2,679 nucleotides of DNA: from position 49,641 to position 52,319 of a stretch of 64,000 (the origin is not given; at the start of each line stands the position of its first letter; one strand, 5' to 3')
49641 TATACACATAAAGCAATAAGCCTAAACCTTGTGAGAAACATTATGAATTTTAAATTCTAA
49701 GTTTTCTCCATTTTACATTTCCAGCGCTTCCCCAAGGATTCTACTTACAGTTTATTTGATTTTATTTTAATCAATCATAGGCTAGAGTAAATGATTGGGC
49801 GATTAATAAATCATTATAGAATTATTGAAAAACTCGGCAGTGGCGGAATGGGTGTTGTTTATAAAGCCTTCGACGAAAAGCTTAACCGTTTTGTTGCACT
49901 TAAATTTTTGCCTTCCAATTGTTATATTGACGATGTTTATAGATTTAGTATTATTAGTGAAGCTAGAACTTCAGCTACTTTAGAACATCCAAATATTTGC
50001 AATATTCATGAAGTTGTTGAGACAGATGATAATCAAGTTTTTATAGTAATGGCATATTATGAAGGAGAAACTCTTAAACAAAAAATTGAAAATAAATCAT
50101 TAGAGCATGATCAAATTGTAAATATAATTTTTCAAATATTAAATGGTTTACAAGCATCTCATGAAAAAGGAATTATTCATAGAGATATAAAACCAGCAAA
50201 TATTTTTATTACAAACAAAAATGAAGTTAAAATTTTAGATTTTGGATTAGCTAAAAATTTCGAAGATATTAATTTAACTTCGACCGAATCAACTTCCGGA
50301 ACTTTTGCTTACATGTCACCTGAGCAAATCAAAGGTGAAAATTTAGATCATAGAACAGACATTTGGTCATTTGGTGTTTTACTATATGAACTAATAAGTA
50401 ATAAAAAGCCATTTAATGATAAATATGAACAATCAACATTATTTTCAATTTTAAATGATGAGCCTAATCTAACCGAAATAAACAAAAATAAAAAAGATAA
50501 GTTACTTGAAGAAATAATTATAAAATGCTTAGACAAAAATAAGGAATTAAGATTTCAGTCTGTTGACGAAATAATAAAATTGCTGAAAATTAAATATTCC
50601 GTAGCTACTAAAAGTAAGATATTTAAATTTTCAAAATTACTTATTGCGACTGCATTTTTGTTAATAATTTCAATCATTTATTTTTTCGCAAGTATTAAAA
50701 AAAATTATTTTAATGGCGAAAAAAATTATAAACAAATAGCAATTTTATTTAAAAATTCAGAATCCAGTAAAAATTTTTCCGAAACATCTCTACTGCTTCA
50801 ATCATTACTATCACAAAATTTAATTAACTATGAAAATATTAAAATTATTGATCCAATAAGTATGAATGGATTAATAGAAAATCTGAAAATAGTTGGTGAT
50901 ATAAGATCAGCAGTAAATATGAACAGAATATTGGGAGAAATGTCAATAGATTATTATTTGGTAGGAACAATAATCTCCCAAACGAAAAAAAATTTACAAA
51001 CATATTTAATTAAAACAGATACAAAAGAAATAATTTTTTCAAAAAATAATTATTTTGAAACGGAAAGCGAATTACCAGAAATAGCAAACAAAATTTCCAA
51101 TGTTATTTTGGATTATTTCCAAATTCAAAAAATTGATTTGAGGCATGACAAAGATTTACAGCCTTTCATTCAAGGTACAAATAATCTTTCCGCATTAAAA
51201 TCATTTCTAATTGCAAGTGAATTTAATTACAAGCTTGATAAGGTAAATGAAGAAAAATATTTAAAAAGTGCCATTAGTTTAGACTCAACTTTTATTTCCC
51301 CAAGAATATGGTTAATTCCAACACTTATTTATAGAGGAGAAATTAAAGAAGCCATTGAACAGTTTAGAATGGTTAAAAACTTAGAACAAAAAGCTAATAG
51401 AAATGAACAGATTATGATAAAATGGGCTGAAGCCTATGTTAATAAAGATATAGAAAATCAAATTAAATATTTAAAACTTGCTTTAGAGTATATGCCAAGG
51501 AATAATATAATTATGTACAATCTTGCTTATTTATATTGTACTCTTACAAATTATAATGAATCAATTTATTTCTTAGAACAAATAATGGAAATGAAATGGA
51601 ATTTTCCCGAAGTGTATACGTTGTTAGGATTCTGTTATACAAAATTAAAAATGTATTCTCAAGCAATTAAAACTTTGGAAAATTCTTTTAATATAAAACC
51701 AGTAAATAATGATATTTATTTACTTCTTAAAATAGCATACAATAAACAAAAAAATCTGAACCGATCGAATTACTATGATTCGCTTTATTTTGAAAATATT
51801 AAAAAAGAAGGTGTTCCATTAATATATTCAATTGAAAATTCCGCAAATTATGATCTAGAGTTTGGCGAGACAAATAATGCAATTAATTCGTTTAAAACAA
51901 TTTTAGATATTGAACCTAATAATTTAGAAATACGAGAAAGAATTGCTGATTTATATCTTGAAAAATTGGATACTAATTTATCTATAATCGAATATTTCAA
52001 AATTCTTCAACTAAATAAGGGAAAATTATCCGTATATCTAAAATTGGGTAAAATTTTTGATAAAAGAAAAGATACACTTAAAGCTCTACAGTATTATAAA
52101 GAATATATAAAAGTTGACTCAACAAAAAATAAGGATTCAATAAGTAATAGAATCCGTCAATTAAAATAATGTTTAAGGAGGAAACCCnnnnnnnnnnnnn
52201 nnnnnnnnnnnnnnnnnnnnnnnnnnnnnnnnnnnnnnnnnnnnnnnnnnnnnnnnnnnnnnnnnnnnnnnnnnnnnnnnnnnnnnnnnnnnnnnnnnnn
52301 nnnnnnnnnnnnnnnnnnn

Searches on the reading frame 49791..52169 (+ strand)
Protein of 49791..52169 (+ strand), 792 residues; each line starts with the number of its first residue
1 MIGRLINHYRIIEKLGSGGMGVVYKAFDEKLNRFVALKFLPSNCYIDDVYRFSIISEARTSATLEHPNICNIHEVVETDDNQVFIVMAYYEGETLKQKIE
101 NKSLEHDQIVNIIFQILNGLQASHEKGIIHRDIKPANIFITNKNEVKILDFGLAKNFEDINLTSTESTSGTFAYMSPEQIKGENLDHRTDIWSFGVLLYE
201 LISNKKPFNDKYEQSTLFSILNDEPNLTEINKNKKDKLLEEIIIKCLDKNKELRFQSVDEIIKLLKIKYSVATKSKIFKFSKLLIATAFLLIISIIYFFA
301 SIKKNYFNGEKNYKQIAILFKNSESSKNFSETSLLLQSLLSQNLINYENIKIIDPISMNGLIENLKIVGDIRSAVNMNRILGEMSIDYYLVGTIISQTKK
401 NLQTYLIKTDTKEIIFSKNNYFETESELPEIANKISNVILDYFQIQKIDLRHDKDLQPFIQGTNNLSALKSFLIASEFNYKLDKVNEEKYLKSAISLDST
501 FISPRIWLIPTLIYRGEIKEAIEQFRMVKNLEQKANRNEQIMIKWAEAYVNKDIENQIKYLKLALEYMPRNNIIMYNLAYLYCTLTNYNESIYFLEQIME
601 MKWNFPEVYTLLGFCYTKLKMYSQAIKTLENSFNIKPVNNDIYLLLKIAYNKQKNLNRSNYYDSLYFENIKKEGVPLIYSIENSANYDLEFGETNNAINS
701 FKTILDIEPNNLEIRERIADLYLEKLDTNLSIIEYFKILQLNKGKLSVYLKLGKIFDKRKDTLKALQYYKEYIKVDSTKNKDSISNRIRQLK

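Call 3: search_protein_families(library=pfam, proteins=[window:49791-52169:+], max_evalue=1)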
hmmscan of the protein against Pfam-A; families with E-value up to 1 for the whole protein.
window:49791-52169:+ (792 aa): 25 families
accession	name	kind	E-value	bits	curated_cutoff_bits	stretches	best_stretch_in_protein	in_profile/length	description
PF00069.31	Pkinase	-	3.5e-57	194.2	31.7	1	9-256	1-253/263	Protein kinase domain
PF07714.23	PK_Tyr_Ser-Thr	-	5.9e-42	144.2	23.1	1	11-255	3-249/258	Protein tyrosine and serine/threonine kinase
PF14559.12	TPR_19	-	2.7e-12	47.3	25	3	587-637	6-56/68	Tetratricopeptide repeat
PF00515.34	TPR_1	-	9.7e-11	41.5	27.8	2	607-631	2-26/34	Tetratricopeptide repeat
PF07719.23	TPR_2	-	4e-10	39.4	27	1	606-636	1-31/34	Tetratricopeptide repeat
PF03109.22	ABC1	-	5.5e-09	36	22.9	1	67-158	127-218/244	ABC1 atypical kinase-like domain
PF13181.12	TPR_8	-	1.5e-08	34.6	25.7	2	607-638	2-33/34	Tetratricopeptide repeat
PF13174.12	TPR_6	-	1.7e-07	31.8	26.3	1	748-774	2-28/33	Tetratricopeptide repeat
PF13424.12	TPR_12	-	8.5e-07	29.5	30.1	0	575-600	6-31/77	Tetratricopeptide repeat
PF17667.7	Pkinase_fungal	-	1e-06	28.2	24.1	1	115-194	294-379/387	Fungal protein kinase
PF13431.12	TPR_17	-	1.1e-06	28.9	24.4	1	595-626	2-33/34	Tetratricopeptide repeat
PF12895.13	ANAPC3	-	5.8e-06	26.9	27.2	1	551-631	2-81/82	Anaphase-promoting complex, cyclosome, subunit 3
PF14531.12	Kinase-like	-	9.5e-05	22.2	25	1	96-213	134-256/289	Kinase-like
PF13414.12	TPR_11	-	0.00016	21.7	26.8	1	692-724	8-40/42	TPR repeat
PF01636.29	APH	-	0.0027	18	23.2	1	106-155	147-198/239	Phosphotransferase enzyme family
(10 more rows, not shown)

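Call 4: search_protein_families(library=ncbifam, proteins=[window:49791-52169:+], max_evalue=1)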
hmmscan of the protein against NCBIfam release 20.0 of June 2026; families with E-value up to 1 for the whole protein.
window:49791-52169:+ (792 aa): 33 families (the best 25 are shown)
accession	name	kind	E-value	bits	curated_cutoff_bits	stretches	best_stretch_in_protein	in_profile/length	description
NF033483.0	PknB_PASTA_kin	equivalog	1.2e-80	272.2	450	1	5-266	5-266/563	Stk1 family PASTA domain-containing Ser/Thr kinase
NF052427.1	StpK7MSMEG_1200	equivalog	1.2e-57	195.7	900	1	6-262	6-262/601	serine/threonine protein kinase StpK7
NF047741.1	antiphage_MADS6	equivalog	5.5e-45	154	460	2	94-269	284-461/612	methylation-associated defense system protein kinase MAD6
NF009651.0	PRK13184.1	equivalog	1.3e-38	132.6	839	1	6-266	1-288/932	serine/threonine-protein kinase PknD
TIGR03903.1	TOMM_kin_cyc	equivalog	2.4e-29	101.9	705.75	1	35-259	6-238/1267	TOMM system kinase/cyclase fusion protein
NF053615.1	SerThrKinAfsKStmc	equivalog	2.9e-22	79.1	1300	1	4-235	10-240/809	protein serine/threonine kinase AfsK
NF038150.1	lanthi_synth_IV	equivalog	9.6e-19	67.2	650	1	8-264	190-452/851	class IV lanthionine synthetase LanL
TIGR02917.1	PEP_TPR_lipo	equivalog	5.5e-18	64.3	312.2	1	465-776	291-597/899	XrtA/PEP-CTERM system TPR-repeat protein PrsT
NF033442.0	BREX_PglW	equivalog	2.2e-17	62.1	990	1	7-260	512-761/1391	BREX system serine/threonine kinase PglW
NF040959.1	MamA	equivalog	5.2e-17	62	200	2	520-657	20-156/204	magnetosome protein MamA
NF058632.1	SerThrKinPrkT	equivalog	5.8e-15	55.1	280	1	7-152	21-163/322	serine/threonine protein kinase PrkT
NF011464.0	PRK14879.1-7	equivalog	2.4e-10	40.5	246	1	70-156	68-151/221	Kae1-associated kinase Bud32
NF038151.1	lanthi_synth_III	equivalog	3e-10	39.1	575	1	67-187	284-412/833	class III lanthionine synthetase LanKC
NF011461.0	PRK14879.1-2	equivalog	4.7e-10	39.6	372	1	57-161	53-153/225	Kae1-associated kinase Bud32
TIGR03724.2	arch_bud32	equivalog_domain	1.7e-09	37.5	125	1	74-160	59-137/193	KEOPS complex kinase/ATPase Bud32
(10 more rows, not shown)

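Call 84: search_protein_families(library=padloc, proteins=[window:49791-52169:+], max_evalue=0.001)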
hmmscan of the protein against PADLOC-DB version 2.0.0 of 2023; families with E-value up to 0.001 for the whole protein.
window:49791-52169:+ (792 aa): 35 families (the best 25 are shown)
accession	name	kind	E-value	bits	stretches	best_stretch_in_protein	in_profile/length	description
PDLC04060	PD-T4-6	-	2.2e-80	268.9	1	1-266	1-267/486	-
PDLC04053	PD-T4-6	-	9.2e-78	259.8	1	4-266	6-269/311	-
PDLC04042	PD-T4-6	-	1.1e-76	256.3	1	6-266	8-270/292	-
PDLC04061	PD-T4-6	-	6.3e-75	251.6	1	7-266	16-281/510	-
PDLC04138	mad6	-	4.6e-74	248.5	1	4-263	48-308/659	mads_6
PDLC04047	PD-T4-6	-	4.8e-69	230.9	1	5-269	8-273/327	-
PDLC04048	PD-T4-6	-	8.1e-67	224.1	1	2-267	4-271/354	-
PDLC04054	PD-T4-6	-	8.5e-67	224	1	3-265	6-270/347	-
PDLC04057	PD-T4-6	-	9.2e-67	224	1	1-266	1-268/443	-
PDLC04043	PD-T4-6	-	2.1e-64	216.3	1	7-265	15-274/452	-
PDLC04039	PD-T4-6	-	1.9e-58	196.6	1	3-261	10-268/458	-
PDLC04040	PD-T4-6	-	2.8e-57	192.7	1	15-261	2-258/547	-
PDLC04052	PD-T4-6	-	3.5e-55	186.1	1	4-261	6-269/496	-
PDLC04041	PD-T4-6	-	1.4e-54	184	1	3-274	24-299/443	-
PDLC04064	PD-T4-6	-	8.6e-52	174.3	1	4-259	17-271/369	-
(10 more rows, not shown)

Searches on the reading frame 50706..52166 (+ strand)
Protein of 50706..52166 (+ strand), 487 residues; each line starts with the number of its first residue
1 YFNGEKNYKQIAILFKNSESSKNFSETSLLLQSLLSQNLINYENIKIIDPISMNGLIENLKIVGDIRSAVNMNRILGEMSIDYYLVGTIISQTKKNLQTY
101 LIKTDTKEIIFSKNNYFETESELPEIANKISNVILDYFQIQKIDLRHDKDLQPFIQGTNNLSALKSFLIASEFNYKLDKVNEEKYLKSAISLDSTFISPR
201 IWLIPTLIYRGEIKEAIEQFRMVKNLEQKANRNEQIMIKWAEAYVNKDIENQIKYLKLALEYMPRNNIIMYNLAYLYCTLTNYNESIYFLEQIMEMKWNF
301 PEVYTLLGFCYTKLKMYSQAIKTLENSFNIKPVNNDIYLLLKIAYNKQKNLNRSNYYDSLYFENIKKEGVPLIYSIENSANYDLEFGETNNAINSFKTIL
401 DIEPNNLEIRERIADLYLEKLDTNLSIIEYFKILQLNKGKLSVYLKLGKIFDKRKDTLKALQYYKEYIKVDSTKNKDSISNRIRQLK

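Call 92: predict_structure(protein=window:50706-52166:+)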
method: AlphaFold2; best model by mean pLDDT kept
length: 487 residues; sequences in the alignment: 1
mean_pLDDT: 53.6   pTM: 0.36
mean pLDDT of the five models: 53.6, 50.0, 41.8, 38.1, 37.9
residues with pLDDT >= 90: 9; 70-90: 133; 50-70: 105; < 50: 240
segments of 3 or more residues with pLDDT < 50: 1-197, 329-340, 346-375
pLDDT, mean of each block of 10 residues (from residue 1): 33 34 42 45 35 32 26 30 27 28 28 29 36 32 30 33 36 31 33 41 63 70 78 84 90 87 61 74 80 66 64 65 57 44 48 35 34 52 69 71 67 76 69 64 80 84 85 74 86
secondary structure, 60 per line:
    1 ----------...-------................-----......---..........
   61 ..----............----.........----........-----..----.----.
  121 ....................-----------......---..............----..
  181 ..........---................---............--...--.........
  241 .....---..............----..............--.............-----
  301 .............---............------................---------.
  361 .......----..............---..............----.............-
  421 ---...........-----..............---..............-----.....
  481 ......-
elements in order: E11-13 H21-36 E45-47 H51-62 H67-78 E83-91 E96-103 H120-140 H152-157 H161-174 H179-190 H194-209 H213-224 H232-245 H249-262 H267-280 H283-295 H301-313 H317-328 H335-350 H360-367 H372-385 H389-402 H407-419 H424-434 H440-453 H457-470 H476-486
